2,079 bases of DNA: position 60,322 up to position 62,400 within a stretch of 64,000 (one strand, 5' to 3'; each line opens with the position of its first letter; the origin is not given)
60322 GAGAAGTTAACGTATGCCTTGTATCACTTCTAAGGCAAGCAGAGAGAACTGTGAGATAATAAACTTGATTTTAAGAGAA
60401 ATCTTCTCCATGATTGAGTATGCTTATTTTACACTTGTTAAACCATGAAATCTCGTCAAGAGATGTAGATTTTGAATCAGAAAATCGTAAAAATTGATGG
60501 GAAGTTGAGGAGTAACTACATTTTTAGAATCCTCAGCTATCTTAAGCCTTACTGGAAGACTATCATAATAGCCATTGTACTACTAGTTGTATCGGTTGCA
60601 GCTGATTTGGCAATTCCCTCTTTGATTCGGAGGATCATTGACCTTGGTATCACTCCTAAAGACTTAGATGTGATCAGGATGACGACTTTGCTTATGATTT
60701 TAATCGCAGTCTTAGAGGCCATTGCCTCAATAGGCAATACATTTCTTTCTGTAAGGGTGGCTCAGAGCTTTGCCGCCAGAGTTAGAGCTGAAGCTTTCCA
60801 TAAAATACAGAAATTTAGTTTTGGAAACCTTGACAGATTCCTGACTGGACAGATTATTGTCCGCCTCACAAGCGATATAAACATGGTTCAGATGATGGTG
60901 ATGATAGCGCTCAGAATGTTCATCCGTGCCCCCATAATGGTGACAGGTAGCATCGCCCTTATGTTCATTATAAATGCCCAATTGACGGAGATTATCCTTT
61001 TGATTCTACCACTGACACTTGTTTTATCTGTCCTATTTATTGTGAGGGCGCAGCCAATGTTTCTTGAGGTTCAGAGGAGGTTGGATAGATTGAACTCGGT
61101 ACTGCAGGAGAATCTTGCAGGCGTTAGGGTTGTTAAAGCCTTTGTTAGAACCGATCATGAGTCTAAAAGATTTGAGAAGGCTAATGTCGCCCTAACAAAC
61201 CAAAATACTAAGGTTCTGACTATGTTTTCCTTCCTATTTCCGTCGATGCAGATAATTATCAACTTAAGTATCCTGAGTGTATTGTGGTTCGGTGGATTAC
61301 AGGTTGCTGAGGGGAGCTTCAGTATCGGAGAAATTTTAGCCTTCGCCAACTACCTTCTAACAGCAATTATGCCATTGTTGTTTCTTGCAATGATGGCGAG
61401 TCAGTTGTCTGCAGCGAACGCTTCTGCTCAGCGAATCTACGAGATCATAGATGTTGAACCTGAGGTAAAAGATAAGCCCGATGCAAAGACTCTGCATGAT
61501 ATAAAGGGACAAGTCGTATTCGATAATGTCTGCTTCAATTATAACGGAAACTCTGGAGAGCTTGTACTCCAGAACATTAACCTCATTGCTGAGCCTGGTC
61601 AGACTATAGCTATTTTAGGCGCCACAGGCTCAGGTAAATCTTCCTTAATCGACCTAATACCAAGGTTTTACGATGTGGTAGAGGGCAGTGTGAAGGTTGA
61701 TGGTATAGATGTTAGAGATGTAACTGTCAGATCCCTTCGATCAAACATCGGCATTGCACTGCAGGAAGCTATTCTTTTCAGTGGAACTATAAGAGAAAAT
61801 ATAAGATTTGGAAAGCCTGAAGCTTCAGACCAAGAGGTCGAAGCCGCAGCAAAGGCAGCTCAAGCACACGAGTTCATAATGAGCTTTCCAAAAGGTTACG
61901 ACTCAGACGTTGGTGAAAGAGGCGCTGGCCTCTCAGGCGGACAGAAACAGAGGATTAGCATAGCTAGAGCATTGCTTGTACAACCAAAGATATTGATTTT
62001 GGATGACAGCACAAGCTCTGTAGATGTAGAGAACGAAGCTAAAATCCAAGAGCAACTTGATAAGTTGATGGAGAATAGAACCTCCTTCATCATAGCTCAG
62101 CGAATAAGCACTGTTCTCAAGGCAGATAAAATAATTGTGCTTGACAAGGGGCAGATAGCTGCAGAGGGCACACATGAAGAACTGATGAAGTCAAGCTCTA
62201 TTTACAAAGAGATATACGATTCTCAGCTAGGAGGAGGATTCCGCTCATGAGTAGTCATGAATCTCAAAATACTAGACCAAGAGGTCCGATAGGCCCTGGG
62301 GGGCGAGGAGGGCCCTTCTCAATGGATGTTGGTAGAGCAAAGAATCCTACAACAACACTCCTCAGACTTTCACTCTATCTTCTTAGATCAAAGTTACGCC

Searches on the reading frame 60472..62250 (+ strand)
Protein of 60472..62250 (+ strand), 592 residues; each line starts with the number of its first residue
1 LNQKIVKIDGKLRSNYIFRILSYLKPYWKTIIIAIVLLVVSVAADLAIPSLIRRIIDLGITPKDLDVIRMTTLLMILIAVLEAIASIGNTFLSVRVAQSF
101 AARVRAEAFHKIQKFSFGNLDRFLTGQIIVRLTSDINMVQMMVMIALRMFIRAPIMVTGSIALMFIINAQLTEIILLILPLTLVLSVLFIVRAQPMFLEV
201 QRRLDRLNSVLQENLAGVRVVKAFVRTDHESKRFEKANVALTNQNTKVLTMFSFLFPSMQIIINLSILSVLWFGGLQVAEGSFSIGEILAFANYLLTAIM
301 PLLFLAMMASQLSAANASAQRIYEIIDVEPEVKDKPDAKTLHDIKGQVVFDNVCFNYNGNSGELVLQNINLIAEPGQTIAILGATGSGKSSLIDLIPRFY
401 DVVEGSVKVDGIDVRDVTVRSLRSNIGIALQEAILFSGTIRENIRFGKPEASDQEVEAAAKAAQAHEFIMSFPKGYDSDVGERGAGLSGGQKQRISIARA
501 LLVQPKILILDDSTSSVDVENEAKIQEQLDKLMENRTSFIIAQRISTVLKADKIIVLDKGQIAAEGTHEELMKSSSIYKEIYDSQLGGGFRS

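Call 54: find_encoding_contigs(protein=window:60472-62250:+, flank=10000, max_places=4)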
Protein window:60472-62250:+ (592 aa): no gene with exactly this product is on record in the collection.
